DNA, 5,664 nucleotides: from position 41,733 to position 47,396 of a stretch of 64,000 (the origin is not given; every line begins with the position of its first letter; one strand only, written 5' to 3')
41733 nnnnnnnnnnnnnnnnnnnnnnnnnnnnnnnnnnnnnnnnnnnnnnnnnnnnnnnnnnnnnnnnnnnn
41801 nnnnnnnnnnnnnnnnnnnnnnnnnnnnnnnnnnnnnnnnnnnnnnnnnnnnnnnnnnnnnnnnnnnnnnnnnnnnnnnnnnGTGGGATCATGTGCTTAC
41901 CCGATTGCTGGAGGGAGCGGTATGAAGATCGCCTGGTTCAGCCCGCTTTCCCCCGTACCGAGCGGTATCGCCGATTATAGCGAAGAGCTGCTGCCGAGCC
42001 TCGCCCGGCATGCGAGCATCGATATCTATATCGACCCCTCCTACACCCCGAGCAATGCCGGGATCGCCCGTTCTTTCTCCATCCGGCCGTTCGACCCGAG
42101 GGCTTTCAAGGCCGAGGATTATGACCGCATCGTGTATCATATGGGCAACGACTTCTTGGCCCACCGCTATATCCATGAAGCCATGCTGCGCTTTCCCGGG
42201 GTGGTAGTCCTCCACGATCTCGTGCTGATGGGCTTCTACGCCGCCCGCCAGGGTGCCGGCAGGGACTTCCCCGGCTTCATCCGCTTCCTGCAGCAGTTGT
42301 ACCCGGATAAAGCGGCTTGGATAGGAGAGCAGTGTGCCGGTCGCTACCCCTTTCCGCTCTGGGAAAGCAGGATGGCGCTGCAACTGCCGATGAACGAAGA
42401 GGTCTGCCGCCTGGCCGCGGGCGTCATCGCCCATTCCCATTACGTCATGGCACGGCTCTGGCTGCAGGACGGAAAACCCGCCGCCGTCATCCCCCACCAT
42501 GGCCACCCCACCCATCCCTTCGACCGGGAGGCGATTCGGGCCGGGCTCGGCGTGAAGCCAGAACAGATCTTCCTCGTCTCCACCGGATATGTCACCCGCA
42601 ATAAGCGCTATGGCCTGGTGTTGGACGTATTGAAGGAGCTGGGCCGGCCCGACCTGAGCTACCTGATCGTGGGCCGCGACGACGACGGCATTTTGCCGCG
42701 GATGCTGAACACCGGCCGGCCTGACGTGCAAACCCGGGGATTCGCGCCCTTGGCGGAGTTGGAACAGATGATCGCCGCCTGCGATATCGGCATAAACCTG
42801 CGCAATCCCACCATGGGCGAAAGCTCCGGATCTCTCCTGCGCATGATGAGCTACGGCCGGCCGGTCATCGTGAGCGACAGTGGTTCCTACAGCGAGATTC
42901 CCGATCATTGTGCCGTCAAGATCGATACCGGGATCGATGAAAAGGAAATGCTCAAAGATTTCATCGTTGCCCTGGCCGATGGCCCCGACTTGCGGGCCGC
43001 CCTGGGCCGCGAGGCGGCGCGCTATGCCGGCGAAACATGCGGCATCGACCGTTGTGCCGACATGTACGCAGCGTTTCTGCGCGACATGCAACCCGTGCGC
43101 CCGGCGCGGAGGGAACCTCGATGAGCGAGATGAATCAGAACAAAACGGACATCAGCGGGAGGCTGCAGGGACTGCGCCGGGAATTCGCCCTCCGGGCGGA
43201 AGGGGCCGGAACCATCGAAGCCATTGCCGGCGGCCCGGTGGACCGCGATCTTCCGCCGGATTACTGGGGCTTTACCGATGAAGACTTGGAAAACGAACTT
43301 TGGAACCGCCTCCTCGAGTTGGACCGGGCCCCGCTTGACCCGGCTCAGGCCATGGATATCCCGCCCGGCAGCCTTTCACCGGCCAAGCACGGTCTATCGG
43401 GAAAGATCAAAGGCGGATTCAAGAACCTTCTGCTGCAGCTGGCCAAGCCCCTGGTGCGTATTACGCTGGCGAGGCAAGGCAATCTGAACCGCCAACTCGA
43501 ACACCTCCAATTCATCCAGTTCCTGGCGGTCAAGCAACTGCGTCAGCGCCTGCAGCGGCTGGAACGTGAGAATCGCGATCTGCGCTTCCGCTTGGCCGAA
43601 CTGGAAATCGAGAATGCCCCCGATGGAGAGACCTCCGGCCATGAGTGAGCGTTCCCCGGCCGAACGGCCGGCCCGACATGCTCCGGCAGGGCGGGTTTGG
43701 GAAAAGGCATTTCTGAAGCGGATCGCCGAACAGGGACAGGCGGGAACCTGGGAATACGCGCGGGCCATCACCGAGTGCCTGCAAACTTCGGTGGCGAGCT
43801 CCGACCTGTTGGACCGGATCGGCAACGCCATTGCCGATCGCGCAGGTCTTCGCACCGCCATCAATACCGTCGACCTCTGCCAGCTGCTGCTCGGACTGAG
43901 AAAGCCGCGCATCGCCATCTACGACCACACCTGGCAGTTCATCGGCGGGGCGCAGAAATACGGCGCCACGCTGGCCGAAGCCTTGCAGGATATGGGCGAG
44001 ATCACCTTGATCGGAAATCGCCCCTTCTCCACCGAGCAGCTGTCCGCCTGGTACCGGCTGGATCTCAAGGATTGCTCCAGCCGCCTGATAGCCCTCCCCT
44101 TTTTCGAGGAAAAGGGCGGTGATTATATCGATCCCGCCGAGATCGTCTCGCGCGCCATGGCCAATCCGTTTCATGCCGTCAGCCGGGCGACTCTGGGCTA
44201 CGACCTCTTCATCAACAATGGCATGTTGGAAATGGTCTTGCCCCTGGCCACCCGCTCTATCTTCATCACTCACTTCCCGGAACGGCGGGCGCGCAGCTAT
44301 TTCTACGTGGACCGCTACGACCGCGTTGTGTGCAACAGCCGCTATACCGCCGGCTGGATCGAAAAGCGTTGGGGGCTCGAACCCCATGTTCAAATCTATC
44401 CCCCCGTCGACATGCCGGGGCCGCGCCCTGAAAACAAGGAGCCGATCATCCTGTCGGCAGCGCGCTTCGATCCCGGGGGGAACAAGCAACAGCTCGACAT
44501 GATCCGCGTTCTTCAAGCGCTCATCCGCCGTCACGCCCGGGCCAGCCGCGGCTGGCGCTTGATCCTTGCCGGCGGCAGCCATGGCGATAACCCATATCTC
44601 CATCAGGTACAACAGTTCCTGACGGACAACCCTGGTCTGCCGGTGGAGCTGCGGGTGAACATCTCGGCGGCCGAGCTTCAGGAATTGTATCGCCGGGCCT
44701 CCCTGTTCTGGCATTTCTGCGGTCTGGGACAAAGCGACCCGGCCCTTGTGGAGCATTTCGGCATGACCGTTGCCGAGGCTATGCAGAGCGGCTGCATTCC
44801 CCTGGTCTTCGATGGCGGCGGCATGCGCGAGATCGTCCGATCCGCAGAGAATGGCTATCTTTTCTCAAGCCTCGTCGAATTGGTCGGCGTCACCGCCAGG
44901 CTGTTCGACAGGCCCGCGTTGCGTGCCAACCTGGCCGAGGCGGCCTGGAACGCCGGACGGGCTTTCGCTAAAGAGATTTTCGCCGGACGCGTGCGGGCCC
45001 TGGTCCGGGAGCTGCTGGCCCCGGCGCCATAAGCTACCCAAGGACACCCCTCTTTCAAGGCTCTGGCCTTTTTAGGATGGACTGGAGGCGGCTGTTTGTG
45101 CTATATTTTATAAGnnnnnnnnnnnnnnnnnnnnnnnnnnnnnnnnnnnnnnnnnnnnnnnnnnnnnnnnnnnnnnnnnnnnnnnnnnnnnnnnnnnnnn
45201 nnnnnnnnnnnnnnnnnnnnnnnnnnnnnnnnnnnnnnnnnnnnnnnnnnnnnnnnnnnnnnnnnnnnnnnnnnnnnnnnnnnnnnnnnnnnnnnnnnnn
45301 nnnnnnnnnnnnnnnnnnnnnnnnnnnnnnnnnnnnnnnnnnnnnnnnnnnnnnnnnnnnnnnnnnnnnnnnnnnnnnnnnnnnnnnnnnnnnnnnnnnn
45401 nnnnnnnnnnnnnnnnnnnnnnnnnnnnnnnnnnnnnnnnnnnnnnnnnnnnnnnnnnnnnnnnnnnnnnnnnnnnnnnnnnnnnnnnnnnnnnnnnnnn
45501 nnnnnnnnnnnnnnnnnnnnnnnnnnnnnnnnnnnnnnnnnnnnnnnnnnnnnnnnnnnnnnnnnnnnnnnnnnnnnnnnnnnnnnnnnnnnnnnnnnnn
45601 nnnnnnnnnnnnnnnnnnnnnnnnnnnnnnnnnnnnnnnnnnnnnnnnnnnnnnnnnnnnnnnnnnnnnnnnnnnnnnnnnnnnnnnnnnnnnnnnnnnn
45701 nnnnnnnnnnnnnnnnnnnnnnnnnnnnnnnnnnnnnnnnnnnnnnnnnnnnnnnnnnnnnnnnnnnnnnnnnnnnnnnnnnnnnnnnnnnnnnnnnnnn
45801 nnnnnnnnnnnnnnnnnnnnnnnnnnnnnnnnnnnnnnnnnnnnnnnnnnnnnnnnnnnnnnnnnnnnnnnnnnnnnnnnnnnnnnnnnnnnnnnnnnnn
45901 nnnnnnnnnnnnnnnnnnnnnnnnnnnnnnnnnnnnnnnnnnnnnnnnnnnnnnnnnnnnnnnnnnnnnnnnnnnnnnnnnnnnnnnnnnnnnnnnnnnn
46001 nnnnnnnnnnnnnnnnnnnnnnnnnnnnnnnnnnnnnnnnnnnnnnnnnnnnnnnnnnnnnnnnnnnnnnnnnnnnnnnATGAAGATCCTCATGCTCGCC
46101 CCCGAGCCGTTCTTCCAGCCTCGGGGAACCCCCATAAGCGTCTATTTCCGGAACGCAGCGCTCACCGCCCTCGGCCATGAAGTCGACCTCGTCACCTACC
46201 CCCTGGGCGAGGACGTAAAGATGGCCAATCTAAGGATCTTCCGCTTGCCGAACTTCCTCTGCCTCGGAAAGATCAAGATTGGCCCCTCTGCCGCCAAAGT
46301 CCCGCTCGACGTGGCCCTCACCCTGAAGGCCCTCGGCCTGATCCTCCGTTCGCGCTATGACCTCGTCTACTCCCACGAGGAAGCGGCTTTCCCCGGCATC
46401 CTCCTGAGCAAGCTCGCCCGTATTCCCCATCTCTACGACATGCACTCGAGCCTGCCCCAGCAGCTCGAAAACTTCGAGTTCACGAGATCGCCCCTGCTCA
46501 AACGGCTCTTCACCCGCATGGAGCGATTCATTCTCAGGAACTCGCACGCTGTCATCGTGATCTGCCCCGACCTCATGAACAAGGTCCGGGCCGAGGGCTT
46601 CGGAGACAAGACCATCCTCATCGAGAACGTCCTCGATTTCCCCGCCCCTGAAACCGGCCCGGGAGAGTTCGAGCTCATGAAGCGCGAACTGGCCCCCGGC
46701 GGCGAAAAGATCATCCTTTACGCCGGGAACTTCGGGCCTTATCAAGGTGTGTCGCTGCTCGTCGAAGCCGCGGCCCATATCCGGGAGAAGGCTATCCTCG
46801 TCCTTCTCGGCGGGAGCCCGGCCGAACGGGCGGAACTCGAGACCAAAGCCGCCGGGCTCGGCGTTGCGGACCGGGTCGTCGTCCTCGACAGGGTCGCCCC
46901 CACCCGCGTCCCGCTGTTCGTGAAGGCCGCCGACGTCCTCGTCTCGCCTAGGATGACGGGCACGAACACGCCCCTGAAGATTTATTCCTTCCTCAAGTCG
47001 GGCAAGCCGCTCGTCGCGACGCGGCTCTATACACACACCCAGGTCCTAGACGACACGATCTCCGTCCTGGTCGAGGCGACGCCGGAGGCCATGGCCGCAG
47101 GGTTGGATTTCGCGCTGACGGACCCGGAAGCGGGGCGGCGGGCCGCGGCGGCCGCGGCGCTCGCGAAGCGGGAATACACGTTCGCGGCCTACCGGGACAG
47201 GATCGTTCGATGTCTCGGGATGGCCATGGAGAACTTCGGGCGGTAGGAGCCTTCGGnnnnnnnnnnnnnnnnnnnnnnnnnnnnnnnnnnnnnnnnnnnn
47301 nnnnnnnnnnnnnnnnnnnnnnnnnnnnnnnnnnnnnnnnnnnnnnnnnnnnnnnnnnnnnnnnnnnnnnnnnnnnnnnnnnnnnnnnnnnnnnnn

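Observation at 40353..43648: A roughly 45-aa coiled-coil module recurs three times, each time immediately upstream of a GT4 gene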

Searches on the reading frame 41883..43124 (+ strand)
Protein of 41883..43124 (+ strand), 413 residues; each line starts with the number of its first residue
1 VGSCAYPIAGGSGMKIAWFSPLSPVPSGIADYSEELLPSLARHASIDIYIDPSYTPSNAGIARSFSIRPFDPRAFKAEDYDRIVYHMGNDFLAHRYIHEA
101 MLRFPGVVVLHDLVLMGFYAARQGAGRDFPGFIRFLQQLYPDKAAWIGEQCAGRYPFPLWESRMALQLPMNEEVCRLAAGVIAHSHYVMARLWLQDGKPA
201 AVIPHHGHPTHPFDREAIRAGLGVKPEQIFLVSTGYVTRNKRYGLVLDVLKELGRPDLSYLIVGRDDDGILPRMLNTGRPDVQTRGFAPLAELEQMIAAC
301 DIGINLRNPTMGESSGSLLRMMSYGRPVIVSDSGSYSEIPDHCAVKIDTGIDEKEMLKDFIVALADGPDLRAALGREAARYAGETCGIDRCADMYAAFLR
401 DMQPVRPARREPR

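Call 3: search_protein_families(library=pfam, proteins=[window:41883-43124:+], max_evalue=0.1)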
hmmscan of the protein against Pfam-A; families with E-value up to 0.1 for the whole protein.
window:41883-43124:+ (413 aa): 3 families
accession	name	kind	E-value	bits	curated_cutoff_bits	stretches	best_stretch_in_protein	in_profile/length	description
PF13692.12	Glyco_trans_1_4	-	4.6e-07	30.6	27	1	232-342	5-117/142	Glycosyl transferases group 1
PF00534.26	Glycos_transf_1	-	4.9e-07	29.9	26.4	1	214-379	1-170/172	Glycosyl transferases group 1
PF13439.12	Glyco_transf_4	-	0.012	16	28.5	0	53-204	45-163/170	Glycosyltransferase Family 4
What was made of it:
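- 41922..43124 (+): GT4b glycosyltransferase. The likely start is the ATG at 41922, which forms an ATGA overlap with the GT4a stop. The longest ORF runs from a GTG at 41883. Pfam hits in call 3.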

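Call 36: search_protein_families(library=ncbifam, proteins=[window:41883-43124:+], max_evalue=0.01)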
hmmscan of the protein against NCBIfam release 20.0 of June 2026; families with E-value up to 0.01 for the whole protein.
window:41883-43124:+ (413 aa): 3 families
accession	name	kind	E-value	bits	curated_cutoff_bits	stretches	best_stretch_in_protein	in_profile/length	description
NF007640.0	PRK10307.1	subfamily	1.4e-05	24.2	276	1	214-390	215-395/411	WcaI family glycosyltransferase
NF053787.1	GlcN_PG_synth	equivalog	0.0003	19.8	480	1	214-357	183-317/361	N-acetylglucosaminyl phosphatidylglycerol synthase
NF038229.1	Glyco4_Geo_Pelo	equivalog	0.0075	15.3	400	0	289-401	227-335/338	GPMC system family 4 glycosyltransferase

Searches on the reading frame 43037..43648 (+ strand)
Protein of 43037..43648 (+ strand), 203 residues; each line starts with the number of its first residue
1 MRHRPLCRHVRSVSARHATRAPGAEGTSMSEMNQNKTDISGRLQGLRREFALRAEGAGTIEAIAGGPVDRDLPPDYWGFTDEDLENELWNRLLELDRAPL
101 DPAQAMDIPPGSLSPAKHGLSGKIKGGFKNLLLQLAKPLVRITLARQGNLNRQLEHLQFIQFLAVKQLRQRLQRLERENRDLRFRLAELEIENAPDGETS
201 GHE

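Call 3: search_protein_families(library=pfam, proteins=[window:43037-43648:+], max_evalue=0.1)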
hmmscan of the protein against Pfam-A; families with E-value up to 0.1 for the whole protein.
window:43037-43648:+ (203 aa): 1 family
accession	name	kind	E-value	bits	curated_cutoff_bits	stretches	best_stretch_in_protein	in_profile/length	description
PF15372.11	DUF4600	-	0.049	14.3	27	0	147-191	34-78/128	Domain of unknown function (DUF4600)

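Call 36: search_protein_families(library=ncbifam, proteins=[window:43121-43648:+], max_evalue=0.01)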
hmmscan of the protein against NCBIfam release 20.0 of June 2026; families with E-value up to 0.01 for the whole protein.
window:43121-43648:+ (175 aa): 0 families

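Call 49: search_solved_structures(query=A3, max_evalue=10)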
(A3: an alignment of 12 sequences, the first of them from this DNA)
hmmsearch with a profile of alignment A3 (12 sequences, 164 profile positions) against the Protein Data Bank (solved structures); distinct sequences matched with E-value up to 10: 2.
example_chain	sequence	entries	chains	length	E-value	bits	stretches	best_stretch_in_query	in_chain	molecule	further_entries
2oqq_A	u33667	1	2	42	0.24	14.6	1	127-156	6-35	Transcription factor HY5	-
9tlt_A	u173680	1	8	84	5.6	10.2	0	124-154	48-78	Sc-apCC-2-KLHL20-4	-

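Call 68: predict_structure(protein=window:43121-43645:+)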
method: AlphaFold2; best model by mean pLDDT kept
length: 175 residues; sequences in the alignment: 1
mean_pLDDT: 58.4   pTM: 0.32
mean pLDDT of the five models: 58.4, 52.2, 49.4, 47.5, 43.0
residues with pLDDT >= 90: 19; 70-90: 16; 50-70: 69; < 50: 71
segments of 3 or more residues with pLDDT < 50: 4-8, 26-42, 44-57, 66-75, 77-94
pLDDT, mean of each block of 10 residues (from residue 1): 52 56 48 40 45 46 49 46 44 52 60 56 65 73 92 96 77 52
secondary structure, 60 per line:
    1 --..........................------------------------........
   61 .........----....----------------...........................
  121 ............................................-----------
elements in order: H3-28 H53-69 H74-77 H94-164
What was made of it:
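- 43121..43648 (+): 175-aa protein ('o175'). Its start forms an ATGA overlap with the GT4b stop. The model is helical, with residues 94-164 forming one long helix. The single-sequence AlphaFold2 model has low confidence (call 68).
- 43505..43612 (+): Generic C-terminal coil of the 175-aa protein (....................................). It is not part of the shared module. This is the highest-confidence part of the AlphaFold2 model (call 68).
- Tried and rejected: The single-sequence model has low confidence (mean pLDDT 58, call 68) and was used only for helix boundaries.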

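Call 74: list_cluster_members(proteins=[P0010, P0033, P0069, window:43121-43645:+])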
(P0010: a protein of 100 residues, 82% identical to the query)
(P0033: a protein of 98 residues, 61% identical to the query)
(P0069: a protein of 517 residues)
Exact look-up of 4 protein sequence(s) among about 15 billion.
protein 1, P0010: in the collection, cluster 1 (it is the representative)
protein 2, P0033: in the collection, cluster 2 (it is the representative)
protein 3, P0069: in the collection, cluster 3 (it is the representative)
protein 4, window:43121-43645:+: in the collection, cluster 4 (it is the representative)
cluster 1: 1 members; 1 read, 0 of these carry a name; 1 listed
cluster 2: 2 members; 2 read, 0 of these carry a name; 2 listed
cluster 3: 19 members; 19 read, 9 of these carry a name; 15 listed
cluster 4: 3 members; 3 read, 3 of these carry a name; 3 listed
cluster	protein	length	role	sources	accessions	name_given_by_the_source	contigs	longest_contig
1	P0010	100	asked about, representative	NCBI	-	-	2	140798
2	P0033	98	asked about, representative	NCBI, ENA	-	-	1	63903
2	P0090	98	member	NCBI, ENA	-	-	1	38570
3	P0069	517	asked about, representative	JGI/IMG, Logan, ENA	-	MoaA/NifB/PqqE/SkfB family radical SAM enzyme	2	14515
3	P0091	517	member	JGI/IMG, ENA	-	MoaA/NifB/PqqE/SkfB family radical SAM enzyme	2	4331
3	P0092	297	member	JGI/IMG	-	hypothetical protein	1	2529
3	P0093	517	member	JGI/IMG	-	MoaA/NifB/PqqE/SkfB family radical SAM enzyme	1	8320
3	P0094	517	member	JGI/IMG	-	MoaA/NifB/PqqE/SkfB family radical SAM enzyme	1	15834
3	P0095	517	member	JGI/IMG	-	MoaA/NifB/PqqE/SkfB family radical SAM enzyme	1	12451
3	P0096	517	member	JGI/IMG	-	MoaA/NifB/PqqE/SkfB family radical SAM enzyme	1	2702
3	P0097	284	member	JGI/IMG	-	hypothetical protein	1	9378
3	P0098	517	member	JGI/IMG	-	MoaA/NifB/PqqE/SkfB family radical SAM enzyme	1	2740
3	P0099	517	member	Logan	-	-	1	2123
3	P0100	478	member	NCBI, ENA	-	-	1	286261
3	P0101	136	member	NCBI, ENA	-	-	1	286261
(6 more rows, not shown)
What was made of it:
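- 43121..43648 (+): The exact sequence is on record as 'hypothetical protein' (call 74).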

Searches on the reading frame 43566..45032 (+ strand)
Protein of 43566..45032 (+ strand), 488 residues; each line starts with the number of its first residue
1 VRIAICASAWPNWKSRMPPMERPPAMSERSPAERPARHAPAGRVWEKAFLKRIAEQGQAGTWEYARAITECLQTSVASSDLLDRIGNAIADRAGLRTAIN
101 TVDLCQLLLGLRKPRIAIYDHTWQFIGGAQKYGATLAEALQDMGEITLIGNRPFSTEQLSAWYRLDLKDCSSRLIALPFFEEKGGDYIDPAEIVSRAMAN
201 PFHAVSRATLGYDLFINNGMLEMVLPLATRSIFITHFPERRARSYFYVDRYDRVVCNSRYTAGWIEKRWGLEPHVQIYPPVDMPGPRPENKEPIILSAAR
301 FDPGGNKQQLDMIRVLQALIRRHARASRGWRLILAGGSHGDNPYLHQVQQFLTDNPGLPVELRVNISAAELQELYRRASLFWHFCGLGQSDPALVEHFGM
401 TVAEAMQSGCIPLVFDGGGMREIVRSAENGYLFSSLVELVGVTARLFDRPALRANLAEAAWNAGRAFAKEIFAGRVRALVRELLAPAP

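Call 3: search_protein_families(library=pfam, proteins=[window:43566-45032:+], max_evalue=0.1)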
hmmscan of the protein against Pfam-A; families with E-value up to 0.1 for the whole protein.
window:43566-45032:+ (488 aa): 5 families
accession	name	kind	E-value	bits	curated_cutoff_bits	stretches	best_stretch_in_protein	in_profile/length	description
PF00534.26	Glycos_transf_1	-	3.6e-15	56.3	26.4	1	289-460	12-169/172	Glycosyl transferases group 1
PF13692.12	Glyco_trans_1_4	-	1.5e-11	45.2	27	1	293-434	2-125/142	Glycosyl transferases group 1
PF13439.12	Glyco_transf_4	-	1.7e-05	25.3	28.5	1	126-282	1-167/170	Glycosyltransferase Family 4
PF20706.3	GT4-conflict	-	6.1e-05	22.6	26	1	277-421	177-317/385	Family 4 Glycosyltransferase in conflict systems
PF13524.12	Glyco_trans_1_2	-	0.0046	17.4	25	1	323-462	8-127/144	Glycosyl transferase-like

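Call 36: search_protein_families(library=ncbifam, proteins=[window:43566-45032:+], max_evalue=0.01)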
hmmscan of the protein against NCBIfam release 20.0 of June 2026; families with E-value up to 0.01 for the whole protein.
window:43566-45032:+ (488 aa): 9 families
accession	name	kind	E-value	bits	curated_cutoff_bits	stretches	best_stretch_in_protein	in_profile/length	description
NF038229.1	Glyco4_Geo_Pelo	equivalog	3.3e-07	29.6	400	1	291-484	160-337/338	GPMC system family 4 glycosyltransferase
TIGR02472.1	sucr_P_syn_N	equivalog_domain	1.8e-05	23.8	576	1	370-436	329-391/439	sucrose-phosphate synthase, putative, glycosyltransferase domain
NF041876.1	EPS_EpsE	equivalog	8.7e-05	21.9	400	1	293-460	215-372/389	exopolysaccharide biosynthesis GT4 family glycosyltransferase EpsE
TIGR03088.1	stp2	hypoth_equivalog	0.00033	19.8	409.05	1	290-435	192-322/374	TIGR03088 family PEP-CTERM/XrtA system glycosyltransferase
NF038295.1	EPS_HpsP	equivalog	0.00043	19.4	550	1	290-438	205-340/388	hormogonium polysaccharide biosynthesis glycosyltransferase HpsP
TIGR03999.1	thiol_BshA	equivalog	0.0005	19.1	273.7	1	394-458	281-347/375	N-acetyl-alpha-D-glucosaminyl L-malate synthase BshA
TIGR03449.1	mycothiol_MshA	equivalog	0.00089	18.2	462.5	1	312-480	238-400/406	D-inositol-3-phosphate glycosyltransferase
TIGR02470.1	sucr_synth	equivalog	0.0018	16.5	810.4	1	391-432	649-690/784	sucrose synthase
TIGR02095.1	glgA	subfamily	0.0038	15.9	328.45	1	394-432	377-415/477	glycogen/starch synthase, ADP-glucose type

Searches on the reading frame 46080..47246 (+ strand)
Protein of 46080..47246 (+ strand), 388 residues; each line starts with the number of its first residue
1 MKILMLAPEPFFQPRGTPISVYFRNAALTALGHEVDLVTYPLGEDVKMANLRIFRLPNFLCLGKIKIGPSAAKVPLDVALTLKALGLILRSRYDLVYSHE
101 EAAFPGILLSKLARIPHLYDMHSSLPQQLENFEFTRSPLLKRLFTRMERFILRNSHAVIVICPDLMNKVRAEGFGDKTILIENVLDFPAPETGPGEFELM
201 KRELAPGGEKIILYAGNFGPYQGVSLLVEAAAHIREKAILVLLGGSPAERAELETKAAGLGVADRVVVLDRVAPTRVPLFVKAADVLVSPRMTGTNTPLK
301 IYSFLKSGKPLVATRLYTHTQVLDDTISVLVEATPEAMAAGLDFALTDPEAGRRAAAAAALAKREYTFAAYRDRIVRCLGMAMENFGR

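Call 3: search_protein_families(library=pfam, proteins=[window:46080-47246:+], max_evalue=0.1)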
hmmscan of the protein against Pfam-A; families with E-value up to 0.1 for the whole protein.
window:46080-47246:+ (388 aa): 5 families
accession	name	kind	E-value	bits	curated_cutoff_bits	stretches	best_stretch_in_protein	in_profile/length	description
PF00534.26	Glycos_transf_1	-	1.2e-20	74.2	26.4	1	198-359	4-169/172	Glycosyl transferases group 1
PF13692.12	Glyco_trans_1_4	-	3.7e-19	69.8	27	1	210-348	2-142/142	Glycosyl transferases group 1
PF13579.12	Glyco_trans_4_4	-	1.5e-17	64.9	29.7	1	26-175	12-148/158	Glycosyl transferase 4-like domain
PF13439.12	Glyco_transf_4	-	2.3e-14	54.2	28.5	1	27-186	14-167/170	Glycosyltransferase Family 4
PF13524.12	Glyco_trans_1_2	-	0.0014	19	25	1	258-369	27-136/144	Glycosyl transferase-like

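Call 36: search_protein_families(library=ncbifam, proteins=[window:46080-47246:+], max_evalue=0.01)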
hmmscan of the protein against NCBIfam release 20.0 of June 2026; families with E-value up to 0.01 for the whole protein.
window:46080-47246:+ (388 aa): 13 families
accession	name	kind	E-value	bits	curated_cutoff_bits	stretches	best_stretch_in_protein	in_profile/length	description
TIGR04063.1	stp3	hypoth_equivalog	7.3e-24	84.4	442.05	1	85-351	85-363/397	TIGR04063 family PEP-CTERM/XrtA system glycosyltransferase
NF007640.0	PRK10307.1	subfamily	8.5e-19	67.7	276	1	135-365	152-390/411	WcaI family glycosyltransferase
TIGR04007.1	wcaI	equivalog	1.1e-11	44.1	800.45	1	140-356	159-385/407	colanic acid biosynthesis glycosyltransferase WcaI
TIGR04047.1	MSMEG_0565_glyc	hypoth_equivalog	7.7e-10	38.4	259.85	1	147-369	132-361/373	MSMEG_0565 family glycosyltransferase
TIGR03449.1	mycothiol_MshA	equivalog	9.1e-10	38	462.5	1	90-383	100-404/406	D-inositol-3-phosphate glycosyltransferase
NF038298.1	EPS_HpsO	equivalog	3.5e-08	32.6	575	1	144-294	136-286/388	hormogonium polysaccharide biosynthesis glycosyltransferase HpsO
NF047676.1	TeichurnBiosyTuaH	equivalog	1.8e-06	27.1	550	1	137-332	141-337/384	teichuronic acid biosynthesis protein TuaH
NF047684.1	TeichurnBiosyTuaC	equivalog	6.9e-06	25.2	550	1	198-332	208-337/391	teichuronic acid biosynthesis protein TuaC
TIGR03999.1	thiol_BshA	equivalog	2.8e-05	23.2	273.7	1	143-290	133-279/375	N-acetyl-alpha-D-glucosaminyl L-malate synthase BshA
NF038295.1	EPS_HpsP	equivalog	0.00026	20.1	550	1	189-376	187-381/388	hormogonium polysaccharide biosynthesis glycosyltransferase HpsP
NF012028.0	PRK15484.1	subfamily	0.00028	20.1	618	1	208-371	192-367/380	lipopolysaccharide N-acetylglucosaminyltransferase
TIGR02149.1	glgA_Coryne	subfamily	0.0011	18.2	302.4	1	94-368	85-376/391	glycogen synthase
NF041876.1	EPS_EpsE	equivalog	0.0072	15.6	400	0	213-359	218-372/389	exopolysaccharide biosynthesis GT4 family glycosyltransferase EpsE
